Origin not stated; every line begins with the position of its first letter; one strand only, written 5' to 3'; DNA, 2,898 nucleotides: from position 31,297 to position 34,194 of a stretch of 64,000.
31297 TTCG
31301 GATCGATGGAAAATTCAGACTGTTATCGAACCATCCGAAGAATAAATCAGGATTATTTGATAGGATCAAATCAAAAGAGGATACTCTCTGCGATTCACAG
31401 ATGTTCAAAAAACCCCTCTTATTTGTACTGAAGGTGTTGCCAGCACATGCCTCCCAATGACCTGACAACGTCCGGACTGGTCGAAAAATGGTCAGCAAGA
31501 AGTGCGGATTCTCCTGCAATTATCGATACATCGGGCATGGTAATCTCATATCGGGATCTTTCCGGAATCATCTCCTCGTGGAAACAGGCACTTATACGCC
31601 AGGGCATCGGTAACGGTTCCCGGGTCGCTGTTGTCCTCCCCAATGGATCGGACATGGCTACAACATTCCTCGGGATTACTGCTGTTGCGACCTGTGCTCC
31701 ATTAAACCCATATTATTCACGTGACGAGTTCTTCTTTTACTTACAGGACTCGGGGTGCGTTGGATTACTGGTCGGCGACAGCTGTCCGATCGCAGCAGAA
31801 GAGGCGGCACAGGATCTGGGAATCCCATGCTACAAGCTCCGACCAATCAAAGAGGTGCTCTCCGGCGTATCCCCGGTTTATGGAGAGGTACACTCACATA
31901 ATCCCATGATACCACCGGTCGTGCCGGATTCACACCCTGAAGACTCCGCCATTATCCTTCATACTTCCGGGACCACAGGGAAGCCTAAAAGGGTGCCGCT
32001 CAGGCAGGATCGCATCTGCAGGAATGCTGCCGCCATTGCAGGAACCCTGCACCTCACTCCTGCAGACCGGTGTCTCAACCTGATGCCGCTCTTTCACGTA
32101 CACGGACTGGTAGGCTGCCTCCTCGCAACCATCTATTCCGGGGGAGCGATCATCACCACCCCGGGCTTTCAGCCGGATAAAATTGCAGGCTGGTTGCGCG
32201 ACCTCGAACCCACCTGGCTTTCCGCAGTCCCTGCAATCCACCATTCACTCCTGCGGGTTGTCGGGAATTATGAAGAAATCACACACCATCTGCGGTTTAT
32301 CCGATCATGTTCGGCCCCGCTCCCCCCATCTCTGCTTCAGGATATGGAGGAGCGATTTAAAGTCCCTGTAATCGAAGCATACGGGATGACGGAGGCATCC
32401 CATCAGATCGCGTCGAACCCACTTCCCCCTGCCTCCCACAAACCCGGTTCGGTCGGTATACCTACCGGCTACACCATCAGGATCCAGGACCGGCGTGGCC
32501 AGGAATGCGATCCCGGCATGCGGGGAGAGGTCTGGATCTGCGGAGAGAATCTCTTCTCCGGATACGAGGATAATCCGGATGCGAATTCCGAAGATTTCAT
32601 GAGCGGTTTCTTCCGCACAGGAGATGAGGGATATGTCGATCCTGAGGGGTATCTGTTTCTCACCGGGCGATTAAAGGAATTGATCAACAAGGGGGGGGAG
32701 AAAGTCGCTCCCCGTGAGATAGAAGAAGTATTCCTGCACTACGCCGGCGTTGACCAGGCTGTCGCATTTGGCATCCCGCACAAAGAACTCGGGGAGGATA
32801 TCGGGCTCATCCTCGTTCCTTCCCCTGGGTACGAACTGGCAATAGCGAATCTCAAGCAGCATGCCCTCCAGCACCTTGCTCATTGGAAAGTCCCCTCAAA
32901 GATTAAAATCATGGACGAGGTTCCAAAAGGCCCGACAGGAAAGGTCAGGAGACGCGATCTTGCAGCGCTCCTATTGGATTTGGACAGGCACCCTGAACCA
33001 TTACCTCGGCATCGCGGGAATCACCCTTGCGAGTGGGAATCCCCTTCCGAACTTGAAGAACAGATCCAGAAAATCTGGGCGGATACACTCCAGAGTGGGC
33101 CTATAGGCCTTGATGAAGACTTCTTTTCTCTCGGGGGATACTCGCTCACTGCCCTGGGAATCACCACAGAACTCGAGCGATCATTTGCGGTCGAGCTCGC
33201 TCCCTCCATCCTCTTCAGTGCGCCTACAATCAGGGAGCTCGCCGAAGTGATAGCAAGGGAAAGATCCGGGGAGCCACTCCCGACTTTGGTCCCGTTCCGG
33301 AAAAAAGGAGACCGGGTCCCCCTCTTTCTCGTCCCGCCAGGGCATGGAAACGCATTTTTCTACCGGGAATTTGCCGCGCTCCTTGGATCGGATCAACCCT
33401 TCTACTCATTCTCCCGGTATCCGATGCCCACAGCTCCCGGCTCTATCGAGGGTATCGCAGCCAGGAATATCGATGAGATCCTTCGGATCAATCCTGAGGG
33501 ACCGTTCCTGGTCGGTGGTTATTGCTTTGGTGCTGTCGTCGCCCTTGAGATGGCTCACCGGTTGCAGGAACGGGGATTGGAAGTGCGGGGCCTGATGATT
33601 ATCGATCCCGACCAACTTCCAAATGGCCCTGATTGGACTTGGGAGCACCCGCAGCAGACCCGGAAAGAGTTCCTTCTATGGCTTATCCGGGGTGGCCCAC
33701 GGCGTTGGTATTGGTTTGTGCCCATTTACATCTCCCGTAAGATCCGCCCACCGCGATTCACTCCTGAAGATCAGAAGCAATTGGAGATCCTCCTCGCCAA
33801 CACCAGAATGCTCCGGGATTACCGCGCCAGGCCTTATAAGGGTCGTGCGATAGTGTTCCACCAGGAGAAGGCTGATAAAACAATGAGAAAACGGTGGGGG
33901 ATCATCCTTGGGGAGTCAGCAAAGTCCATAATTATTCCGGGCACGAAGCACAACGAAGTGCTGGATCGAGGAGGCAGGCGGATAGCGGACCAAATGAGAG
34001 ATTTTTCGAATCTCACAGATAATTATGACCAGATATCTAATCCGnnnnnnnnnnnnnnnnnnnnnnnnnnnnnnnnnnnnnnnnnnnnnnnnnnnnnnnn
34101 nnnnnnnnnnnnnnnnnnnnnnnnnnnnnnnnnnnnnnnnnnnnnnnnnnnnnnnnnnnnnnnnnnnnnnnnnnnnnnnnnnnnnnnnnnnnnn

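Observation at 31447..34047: Stand-alone A-T-TE (NRPS-like) protein with an oxalyl-CoA-synthetase-like adenylation domain in an archaeon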

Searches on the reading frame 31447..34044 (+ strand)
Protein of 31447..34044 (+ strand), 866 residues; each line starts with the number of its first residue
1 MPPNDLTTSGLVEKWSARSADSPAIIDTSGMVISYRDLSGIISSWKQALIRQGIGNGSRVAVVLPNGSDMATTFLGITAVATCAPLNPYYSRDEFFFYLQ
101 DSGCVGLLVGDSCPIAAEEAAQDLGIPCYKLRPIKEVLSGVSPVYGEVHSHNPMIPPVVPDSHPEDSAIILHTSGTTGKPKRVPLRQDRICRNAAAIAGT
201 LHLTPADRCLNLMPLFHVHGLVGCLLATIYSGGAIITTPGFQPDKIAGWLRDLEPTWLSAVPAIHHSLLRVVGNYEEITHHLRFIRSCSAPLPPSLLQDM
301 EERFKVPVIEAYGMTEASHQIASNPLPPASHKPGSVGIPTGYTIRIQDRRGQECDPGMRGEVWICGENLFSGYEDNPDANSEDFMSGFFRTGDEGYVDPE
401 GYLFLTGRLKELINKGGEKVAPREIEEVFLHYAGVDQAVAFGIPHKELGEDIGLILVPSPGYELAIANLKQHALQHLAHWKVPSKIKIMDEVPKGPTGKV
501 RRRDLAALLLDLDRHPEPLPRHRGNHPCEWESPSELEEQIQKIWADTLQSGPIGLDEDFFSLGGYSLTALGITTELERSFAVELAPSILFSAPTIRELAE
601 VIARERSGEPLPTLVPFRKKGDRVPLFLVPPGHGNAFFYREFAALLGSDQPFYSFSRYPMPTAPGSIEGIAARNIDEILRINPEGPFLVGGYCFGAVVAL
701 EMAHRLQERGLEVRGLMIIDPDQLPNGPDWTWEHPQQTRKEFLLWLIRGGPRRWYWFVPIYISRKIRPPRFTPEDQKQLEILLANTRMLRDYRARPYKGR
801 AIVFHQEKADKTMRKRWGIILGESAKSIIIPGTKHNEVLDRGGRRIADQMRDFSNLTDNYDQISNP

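Call 4: search_protein_families(library=pfam, proteins=[window:31447-34044:+], max_evalue=0.01)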
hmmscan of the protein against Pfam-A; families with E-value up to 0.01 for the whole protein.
window:31447-34044:+ (866 aa): 5 families
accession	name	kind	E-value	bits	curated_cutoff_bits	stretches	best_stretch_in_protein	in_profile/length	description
PF00501.34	AMP-binding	-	3e-66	224.2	29.9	1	13-373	2-383/384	AMP-binding enzyme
PF00975.26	Thioesterase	-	2e-20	74.4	26.4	1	625-720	2-101/226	Thioesterase domain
PF00550.31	PP-binding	-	4.2e-13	49.8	20.8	1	538-602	1-67/67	Phosphopantetheine attachment site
PF13193.12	AMP-binding_C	-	9.6e-12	46.1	24.5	1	424-499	1-76/76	AMP-binding enzyme C-terminal domain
PF12697.13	Abhydrolase_6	-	2.3e-06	28.9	26.3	1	632-848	6-216/217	Alpha/beta hydrolase family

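Call 5: search_protein_families(library=ncbifam, proteins=[window:31447-34044:+], max_evalue=0.001)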
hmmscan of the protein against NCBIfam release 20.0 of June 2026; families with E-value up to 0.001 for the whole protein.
window:31447-34044:+ (866 aa): 109 families (the best 25 are shown)
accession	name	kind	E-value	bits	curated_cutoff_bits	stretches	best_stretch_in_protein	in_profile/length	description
NF004511.1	PRK05852.1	equivalog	1.7e-108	363.5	650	1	11-507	4-502/505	FadD7 family fatty acid--CoA ligase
NF004837.0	PRK06187.1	subfamily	2.3e-92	310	476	1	7-506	9-519/531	long-chain-fatty-acid--CoA ligase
NF004114.0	PRK05605.1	equivalog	1.6e-77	261.1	766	2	160-511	216-571/575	long-chain-fatty-acid--CoA ligase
NF005702.0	PRK07514.1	subfamily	1.3e-75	254.7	558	1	17-503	14-494/506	malonyl-CoA synthase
NF002966.0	PRK03640.1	equivalog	4.2e-69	233.4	556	1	23-507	19-478/483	o-succinylbenzoate--CoA ligase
NF006181.0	PRK08314.1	subfamily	1.6e-68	231.4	705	2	159-505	198-550/563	long-chain-fatty-acid--CoA ligase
NF005307.0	PRK06839.1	equivalog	3.8e-68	230.3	748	1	13-509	9-493/496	o-succinylbenzoate--CoA ligase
NF005714.0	PRK07529.1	subfamily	5.3e-66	223.3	632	2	162-506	215-573/640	acyl-CoA synthetase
NF006182.0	PRK08316.1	subfamily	2.8e-63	214.2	663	1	9-506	14-514/523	fatty acyl-CoA synthetase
NF005801.1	PRK07656.1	equivalog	1.7e-62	211.7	657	1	7-505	2-499/500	FadD3 family acyl-CoA ligase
NF005858.0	PRK07787.1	subfamily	3.7e-62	210.3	575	1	15-506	9-469/471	acyl-CoA synthetase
NF052269.1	Staph_lig_FadD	equivalog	6.4e-62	209.5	650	1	19-509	13-493/499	long-chain-fatty-acid--CoA ligase FadD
TIGR01923.1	menE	equivalog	9.1e-61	206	330.15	1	34-504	1-441/442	o-succinylbenzoate--CoA ligase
NF006572.0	PRK09088.1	equivalog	3.4e-58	197.5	696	1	29-510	25-488/491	acyl-CoA synthetase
NF004808.0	PRK06155.1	equivalog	4.6e-58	196.8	722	1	2-506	17-519/542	ATP-dependent acyl-CoA ligase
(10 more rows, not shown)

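Call 6: search_solved_structures(query=window:31447-34044:+, max_evalue=1e-10)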
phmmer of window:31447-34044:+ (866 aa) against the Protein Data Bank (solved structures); distinct sequences matched with E-value up to 1e-10: 197 (the best 60 are shown).
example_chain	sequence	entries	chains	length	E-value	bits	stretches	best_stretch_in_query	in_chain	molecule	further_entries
5ie0_A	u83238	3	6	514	3.4e-105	356.3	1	7-509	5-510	Oxalate--CoA ligase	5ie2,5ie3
6qjz_A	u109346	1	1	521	7e-103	348.7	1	25-506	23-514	oxalyl CoA-synthetase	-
8aff_A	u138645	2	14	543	2.7e-102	346.7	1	163-511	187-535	Oxalate--CoA ligase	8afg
8atd_C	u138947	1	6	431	1.3e-76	261.8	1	163-412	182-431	Oxalate--CoA ligase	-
4fuq_A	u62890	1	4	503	6.6e-56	193.2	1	24-507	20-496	Malonyl CoA synthetase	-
4fut_A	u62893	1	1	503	4.4e-55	190.5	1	24-507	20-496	Malonyl CoA synthetase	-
4gxq_A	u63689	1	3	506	2.1e-54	188.3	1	24-507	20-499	Malonyl CoA synthetase, Benzoate-CoA ligase Chimeric protein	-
4gxr_A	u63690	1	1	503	8.9e-54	186.2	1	24-507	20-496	Malonyl CoA synthetase, Benzoate-CoA ligase Chimeric protein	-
3r44_A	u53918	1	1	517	5.1e-52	180.4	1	30-503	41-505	fatty acyl CoA synthetase FADD13 (FATTY-ACYL-CoA SYNTHETASE)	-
6mfz_A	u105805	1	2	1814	4.4e-51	177.3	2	3-605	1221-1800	Linear gramicidin synthase subunit A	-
9be3_A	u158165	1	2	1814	6.1e-51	176.8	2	3-605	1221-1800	Linear gramicidin synthase subunit A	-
9meh_A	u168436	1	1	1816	6.1e-51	176.8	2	3-605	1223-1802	Linear gramicidin synthase subunit A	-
9be4_A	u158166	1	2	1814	2.4e-50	174.8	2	3-605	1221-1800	Linear gramicidin synthase subunit A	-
8weu_A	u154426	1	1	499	1.3e-49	172.4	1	19-505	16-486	Fatty-acyl-CoA synthase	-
8wev_A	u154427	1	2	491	1.8e-49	172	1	19-504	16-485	Feruloyl-CoA Synthetase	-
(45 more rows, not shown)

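Call 7: find_homologous_proteins(query=window:31447-34044:+, max_evalue=1e-20)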
Query window:31447-34044:+ (866 aa): 7999 proteins with E <= 1e-20 among 8000 candidates; the best 120 are listed.
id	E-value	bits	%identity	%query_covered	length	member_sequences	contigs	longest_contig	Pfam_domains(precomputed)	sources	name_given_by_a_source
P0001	0.0e+0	2035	100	100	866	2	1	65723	PF00550.32,PF12697.14,PF00501.35,PF13193.13,PF00975.27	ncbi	-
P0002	0.0e+0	1584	79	99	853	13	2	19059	PF00550.32,PF00501.35,PF13193.13,PF00975.27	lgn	-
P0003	0.0e+0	1468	74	99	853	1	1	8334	PF00550.32,PF12697.14,PF00501.35,PF13193.13,PF00975.27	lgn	-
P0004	0.0e+0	1288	66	98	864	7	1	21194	PF00550.32,PF00501.35,PF13193.13,PF00975.27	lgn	-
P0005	0.0e+0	1263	64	98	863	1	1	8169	PF00550.32,PF12697.14,PF00501.35,PF13193.13,PF00975.27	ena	-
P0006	0.0e+0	1236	64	98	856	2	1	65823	PF00550.32,PF00501.35,PF13193.13,PF00975.27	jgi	-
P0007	0.0e+0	1206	63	98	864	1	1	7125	PF00550.32,PF00501.35,PF13193.13,PF00975.27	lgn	-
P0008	0.0e+0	1205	63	98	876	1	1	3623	PF00550.32,PF00501.35,PF13193.13,PF00975.27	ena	-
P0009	0.0e+0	1201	62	98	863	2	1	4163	PF00550.32,PF00501.35,PF13193.13,PF00975.27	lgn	-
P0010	0.0e+0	1153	60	98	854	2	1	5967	PF00550.32,PF12697.14,PF00501.35,PF13193.13,PF00975.27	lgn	-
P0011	0.0e+0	1013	54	97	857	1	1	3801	PF00550.32,PF00501.35,PF13193.13,PF00975.27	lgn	-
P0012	5.1e-195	669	-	-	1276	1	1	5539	PF00668.26,PF00550.32,PF00501.35,PF13193.13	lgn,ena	-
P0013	3.7e-187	643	40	96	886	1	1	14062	PF00550.32,PF12697.14,PF00501.35,PF13193.13,PF00561.27,PF00975.27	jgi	jgi:oxalate---CoA ligase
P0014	8.8e-179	615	39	97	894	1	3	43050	PF00550.32,PF00501.35,PF13193.13,PF00975.27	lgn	-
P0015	5.2e-176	606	43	82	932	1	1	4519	PF00550.32,PF00501.35,PF13193.13,PF00975.27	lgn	-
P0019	1.0e-174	601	40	93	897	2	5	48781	PF00550.32,PF00501.35,PF13193.13,PF00975.27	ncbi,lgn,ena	-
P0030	8.6e-172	592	42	83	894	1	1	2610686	PF00550.32,PF00501.35,PF13193.13,PF00975.27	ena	-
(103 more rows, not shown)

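Call 9: find_encoding_contigs(protein=P0001, flank=10000, max_places=3)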
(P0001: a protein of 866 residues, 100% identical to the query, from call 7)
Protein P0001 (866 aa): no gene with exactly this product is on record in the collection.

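Call 11: find_related_loci(query=window:31447-34044:+, collection=genome_contigs, flank=10000)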
Query window:31447-34044:+ (866 aa) in genome_contigs; peptide patterns used: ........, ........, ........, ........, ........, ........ (x = any residue, [..] = any of these).
70 stretches matched a pattern, but none encodes a relative of the query by tblastn (E <= 1e-3).

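Call 12: find_encoding_contigs(protein=P0006, flank=10000, max_places=2)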
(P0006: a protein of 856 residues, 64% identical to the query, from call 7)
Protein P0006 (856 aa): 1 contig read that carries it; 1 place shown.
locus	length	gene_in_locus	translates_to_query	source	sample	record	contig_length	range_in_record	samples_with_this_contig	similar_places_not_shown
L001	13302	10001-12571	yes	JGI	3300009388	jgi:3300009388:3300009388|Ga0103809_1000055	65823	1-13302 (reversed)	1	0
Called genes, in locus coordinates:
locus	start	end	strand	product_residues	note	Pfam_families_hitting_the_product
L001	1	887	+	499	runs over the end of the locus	PF24266:HTH_HVO_0163_N (faint), PF09339:HTH_IclR (faint), PF13545:HTH_Crp_2 (faint), PF12802:MarR_2 (weak), PF12840:HTH_20 (weak), PF13412:HTH_24 (weak)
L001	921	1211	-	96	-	-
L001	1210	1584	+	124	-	-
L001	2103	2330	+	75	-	PF07311:Dodecin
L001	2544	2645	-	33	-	-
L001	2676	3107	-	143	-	-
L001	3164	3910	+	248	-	PF01209:Ubie_methyltran (weak), PF05175:MTS (faint), PF13489:Methyltransf_23 (faint), PF13649:Methyltransf_25, PF13847:Methyltransf_31, PF08241:Methyltransf_11, PF08242:Methyltransf_12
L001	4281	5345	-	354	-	PF01594:AI-2E_transport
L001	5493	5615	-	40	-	-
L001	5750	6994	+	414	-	PF00815:Histidinol_dh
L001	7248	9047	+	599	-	PF00664:ABC_membrane, PF00005:ABC_tran, PF13304:AAA_21 (faint), PF02463:SMC_N (weak)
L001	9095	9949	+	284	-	PF05853:BKACE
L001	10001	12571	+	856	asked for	PF00501:AMP-binding, PF13193:AMP-binding_C, PF00550:PP-binding, PF00975:Thioesterase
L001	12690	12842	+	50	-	-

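Call 13: find_encoding_contigs(protein=P0002, flank=10000, max_places=2)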
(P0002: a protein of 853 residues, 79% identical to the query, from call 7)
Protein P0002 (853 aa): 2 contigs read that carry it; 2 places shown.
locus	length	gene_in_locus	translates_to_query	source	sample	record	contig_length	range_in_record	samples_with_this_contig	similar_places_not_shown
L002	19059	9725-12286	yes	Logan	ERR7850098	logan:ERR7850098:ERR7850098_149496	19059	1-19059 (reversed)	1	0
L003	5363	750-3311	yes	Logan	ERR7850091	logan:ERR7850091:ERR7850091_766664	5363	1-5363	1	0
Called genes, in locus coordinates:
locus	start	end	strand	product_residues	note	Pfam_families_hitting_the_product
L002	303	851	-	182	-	-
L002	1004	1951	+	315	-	PF01040:UbiA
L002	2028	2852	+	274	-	PF25213:HVO_A0261_N (weak), PF08350:FilR1_middle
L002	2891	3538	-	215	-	PF01810:LysE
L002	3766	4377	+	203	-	PF03167:UDG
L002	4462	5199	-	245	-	-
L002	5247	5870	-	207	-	PF01914:MarC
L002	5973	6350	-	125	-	-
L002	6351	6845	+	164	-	-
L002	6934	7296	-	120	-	PF12801:Fer4_5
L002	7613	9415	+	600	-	PF00664:ABC_membrane, PF00005:ABC_tran, PF02463:SMC_N (weak), PF13304:AAA_21 (weak)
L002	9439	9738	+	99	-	-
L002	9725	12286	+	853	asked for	PF00501:AMP-binding, PF13193:AMP-binding_C, PF00550:PP-binding, PF00975:Thioesterase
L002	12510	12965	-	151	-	PF02643:DUF192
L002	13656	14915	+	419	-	PF14907:NTP_transf_5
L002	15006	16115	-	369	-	PF04055:Radical_SAM, PF13186:SPASM (weak)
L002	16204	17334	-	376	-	PF04055:Radical_SAM, PF13186:SPASM (weak)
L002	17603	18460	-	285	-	PF27840:ScmC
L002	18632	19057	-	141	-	?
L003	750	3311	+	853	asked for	PF00501:AMP-binding, PF13193:AMP-binding_C, PF00550:PP-binding, PF00975:Thioesterase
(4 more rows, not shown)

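Call 14: find_encoding_contigs(protein=P0004, flank=10000, max_places=2)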
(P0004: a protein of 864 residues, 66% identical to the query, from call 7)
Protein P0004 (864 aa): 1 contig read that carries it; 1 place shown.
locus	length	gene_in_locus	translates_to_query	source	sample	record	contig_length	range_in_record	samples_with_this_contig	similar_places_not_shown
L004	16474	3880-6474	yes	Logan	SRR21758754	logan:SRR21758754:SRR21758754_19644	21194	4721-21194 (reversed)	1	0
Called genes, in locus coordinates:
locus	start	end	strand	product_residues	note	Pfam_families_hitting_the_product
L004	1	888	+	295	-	?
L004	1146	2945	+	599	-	PF00664:ABC_membrane, PF00005:ABC_tran, PF02463:SMC_N (weak)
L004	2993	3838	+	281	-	PF05853:BKACE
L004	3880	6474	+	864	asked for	PF00501:AMP-binding, PF13193:AMP-binding_C, PF00550:PP-binding, PF00975:Thioesterase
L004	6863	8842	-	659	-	PF13522:GATase_6, PF13537:GATase_7, PF00733:Asn_synthase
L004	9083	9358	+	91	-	-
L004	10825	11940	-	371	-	PF04055:Radical_SAM, PF13186:SPASM (weak)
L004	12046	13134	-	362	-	PF04055:Radical_SAM, PF13186:SPASM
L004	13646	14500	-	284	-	PF27840:ScmC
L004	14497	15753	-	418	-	PF14907:NTP_transf_5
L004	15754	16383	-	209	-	-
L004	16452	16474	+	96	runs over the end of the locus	PF05402:PqqD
